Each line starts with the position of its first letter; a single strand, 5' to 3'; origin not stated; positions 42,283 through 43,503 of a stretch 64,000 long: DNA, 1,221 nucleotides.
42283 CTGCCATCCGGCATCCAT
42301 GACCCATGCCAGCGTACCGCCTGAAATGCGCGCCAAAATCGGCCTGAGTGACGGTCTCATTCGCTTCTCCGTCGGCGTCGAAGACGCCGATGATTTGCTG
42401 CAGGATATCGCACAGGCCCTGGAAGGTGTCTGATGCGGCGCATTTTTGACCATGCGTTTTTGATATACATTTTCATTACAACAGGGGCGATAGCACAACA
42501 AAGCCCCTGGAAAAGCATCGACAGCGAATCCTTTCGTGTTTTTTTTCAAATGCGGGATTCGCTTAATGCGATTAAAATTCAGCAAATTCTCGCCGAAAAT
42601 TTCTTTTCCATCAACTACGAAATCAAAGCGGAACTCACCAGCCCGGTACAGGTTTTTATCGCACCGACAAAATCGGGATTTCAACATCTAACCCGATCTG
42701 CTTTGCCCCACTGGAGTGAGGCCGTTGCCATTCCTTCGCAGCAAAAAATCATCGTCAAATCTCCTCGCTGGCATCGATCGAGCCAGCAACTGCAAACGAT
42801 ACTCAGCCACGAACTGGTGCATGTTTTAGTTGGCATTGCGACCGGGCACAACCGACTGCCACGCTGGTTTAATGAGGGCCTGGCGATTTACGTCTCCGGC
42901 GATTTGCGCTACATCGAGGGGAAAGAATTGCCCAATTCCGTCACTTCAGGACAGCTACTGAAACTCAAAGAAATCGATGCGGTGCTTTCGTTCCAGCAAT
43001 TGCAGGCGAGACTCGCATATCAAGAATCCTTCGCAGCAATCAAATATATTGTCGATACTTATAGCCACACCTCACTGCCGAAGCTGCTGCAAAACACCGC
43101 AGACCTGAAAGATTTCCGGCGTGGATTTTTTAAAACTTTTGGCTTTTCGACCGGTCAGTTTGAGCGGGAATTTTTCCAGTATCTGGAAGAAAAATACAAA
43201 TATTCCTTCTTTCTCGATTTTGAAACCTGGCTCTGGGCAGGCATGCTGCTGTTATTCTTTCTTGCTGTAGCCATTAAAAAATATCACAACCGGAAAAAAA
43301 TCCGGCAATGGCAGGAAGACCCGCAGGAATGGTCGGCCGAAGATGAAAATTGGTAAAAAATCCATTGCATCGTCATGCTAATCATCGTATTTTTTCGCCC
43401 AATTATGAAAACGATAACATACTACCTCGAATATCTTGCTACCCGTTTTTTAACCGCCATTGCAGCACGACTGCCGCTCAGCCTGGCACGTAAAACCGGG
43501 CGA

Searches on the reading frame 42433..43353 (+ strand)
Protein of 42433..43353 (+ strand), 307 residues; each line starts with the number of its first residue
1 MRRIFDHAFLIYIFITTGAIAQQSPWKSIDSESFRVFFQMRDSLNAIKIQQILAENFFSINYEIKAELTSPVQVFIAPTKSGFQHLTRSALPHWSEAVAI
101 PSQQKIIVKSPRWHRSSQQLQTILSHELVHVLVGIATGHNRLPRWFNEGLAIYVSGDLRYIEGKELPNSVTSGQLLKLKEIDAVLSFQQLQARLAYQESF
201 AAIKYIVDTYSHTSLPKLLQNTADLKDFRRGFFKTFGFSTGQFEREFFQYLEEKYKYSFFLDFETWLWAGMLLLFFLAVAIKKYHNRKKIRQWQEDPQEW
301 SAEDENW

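Call 83: search_protein_families(library=pfam, proteins=[window:42433-43353:+], max_evalue=0.001)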
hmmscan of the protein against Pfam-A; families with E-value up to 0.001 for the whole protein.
window:42433-43353:+ (307 aa): 1 family
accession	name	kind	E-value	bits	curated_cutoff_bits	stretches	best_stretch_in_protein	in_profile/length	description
PF13485.12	Peptidase_MA_2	-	4.8e-19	69.4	32.4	1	64-250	13-198/201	Peptidase MA superfamily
